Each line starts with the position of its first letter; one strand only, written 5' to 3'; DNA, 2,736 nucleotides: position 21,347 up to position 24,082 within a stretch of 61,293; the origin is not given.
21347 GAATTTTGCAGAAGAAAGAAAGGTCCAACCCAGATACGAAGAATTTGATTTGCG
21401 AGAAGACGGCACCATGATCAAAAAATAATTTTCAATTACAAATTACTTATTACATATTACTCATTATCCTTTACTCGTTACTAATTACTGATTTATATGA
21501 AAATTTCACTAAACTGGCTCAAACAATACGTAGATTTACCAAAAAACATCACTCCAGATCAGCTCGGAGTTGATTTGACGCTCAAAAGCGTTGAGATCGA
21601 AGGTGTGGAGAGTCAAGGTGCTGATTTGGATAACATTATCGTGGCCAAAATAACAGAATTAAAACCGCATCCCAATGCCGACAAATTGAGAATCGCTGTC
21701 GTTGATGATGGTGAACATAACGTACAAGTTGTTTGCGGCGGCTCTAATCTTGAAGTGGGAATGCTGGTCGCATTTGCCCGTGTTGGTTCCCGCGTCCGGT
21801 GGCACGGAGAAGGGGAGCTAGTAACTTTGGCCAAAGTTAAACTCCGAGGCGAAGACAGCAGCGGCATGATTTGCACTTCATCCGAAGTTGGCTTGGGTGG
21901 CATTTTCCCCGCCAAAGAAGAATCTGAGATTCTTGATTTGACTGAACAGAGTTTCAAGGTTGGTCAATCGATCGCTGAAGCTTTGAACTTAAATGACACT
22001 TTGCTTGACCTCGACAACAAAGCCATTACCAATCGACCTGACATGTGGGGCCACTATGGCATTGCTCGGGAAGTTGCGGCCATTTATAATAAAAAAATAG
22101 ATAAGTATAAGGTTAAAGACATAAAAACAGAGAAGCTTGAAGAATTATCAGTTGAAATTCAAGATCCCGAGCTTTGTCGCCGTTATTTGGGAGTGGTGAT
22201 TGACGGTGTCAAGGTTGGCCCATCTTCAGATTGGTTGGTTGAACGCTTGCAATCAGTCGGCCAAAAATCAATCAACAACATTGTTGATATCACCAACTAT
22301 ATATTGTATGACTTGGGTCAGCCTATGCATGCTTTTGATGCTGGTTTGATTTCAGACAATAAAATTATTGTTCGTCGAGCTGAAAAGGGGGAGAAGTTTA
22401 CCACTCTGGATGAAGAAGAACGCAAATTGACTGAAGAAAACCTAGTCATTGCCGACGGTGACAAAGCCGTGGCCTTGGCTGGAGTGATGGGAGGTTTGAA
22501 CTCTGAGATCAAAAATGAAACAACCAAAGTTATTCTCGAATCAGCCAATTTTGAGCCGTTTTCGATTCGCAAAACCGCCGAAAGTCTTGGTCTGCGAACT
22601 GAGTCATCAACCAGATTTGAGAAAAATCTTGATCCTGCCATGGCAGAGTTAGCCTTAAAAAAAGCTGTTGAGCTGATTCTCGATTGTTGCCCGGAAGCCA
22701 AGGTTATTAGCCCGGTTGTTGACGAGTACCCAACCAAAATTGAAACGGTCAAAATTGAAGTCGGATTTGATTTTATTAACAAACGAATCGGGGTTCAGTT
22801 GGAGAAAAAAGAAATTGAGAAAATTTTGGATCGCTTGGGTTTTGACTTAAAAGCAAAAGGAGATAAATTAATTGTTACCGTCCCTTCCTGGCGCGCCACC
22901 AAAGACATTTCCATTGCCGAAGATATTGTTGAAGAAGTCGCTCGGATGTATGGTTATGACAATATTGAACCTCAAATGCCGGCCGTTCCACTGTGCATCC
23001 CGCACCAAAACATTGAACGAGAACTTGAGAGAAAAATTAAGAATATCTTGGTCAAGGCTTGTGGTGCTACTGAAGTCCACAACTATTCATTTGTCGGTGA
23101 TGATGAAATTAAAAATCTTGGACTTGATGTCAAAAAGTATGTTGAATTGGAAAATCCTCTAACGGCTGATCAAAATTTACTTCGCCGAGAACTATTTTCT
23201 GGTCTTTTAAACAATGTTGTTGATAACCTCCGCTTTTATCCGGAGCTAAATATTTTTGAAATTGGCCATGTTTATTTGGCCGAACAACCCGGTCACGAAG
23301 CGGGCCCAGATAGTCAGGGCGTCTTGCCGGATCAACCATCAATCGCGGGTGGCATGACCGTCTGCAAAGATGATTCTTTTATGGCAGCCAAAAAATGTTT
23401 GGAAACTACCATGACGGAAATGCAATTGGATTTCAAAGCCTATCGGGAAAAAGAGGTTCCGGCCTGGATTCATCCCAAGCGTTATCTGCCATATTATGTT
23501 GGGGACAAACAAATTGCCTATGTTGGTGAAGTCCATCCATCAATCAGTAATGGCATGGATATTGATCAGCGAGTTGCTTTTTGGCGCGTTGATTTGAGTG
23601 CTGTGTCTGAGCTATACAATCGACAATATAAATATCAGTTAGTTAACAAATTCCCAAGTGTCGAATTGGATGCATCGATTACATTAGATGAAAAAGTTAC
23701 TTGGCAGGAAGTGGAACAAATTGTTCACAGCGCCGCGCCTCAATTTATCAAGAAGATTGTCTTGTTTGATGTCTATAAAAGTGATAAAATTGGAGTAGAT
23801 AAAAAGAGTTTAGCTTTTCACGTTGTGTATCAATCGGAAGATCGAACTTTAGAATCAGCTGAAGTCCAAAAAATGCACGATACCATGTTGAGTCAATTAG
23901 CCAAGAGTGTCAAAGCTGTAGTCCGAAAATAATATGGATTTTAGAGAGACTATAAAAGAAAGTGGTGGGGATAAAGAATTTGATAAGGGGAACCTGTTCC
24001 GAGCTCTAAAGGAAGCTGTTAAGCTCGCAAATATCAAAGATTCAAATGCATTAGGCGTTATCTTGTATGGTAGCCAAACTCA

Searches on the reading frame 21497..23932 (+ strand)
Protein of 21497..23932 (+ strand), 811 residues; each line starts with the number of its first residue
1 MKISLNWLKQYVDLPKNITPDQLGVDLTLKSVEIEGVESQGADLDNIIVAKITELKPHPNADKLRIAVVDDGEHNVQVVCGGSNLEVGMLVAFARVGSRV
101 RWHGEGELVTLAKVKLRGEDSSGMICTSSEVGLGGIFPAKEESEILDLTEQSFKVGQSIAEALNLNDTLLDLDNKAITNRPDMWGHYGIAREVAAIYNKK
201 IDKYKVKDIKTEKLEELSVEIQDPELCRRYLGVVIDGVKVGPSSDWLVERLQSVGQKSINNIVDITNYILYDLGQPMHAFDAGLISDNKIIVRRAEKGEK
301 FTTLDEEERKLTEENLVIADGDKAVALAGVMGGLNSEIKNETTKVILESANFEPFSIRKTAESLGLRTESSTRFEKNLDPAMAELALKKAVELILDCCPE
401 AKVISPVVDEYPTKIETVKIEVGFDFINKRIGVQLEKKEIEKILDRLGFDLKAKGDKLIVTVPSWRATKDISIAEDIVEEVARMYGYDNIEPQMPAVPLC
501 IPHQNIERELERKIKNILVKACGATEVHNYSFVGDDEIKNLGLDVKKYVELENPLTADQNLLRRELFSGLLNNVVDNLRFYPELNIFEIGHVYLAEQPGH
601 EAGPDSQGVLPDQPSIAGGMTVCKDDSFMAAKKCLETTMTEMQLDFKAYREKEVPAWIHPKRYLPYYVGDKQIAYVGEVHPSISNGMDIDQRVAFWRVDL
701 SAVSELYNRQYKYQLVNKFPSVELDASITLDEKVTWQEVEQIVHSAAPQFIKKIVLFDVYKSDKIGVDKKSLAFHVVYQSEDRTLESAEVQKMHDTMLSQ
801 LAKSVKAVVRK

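Call 76: search_protein_families(library=pfam, proteins=[window:21497-23932:+], max_evalue=0.001)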
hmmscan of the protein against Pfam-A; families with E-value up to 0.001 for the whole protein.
window:21497-23932:+ (811 aa): 5 families
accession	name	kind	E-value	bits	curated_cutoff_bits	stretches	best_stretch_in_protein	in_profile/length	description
PF03483.22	B3_4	-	4.7e-69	231.9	29.3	1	227-398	2-173/174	B3/4 domain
PF17759.6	tRNA_synthFbeta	-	6.3e-35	121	22.4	1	490-700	1-214/214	Phenylalanyl tRNA synthetase beta chain CLM domain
PF03147.19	FDX-ACB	-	1.4e-24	86.8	31.1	1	718-810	2-94/94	Ferredoxin-fold anticodon binding domain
PF03484.21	B5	-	2.8e-22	79.1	28.6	1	420-487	1-67/67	tRNA synthetase B5 domain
PF01588.26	tRNA_bind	-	5.1e-14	52.6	27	1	47-156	1-94/96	Putative tRNA binding domain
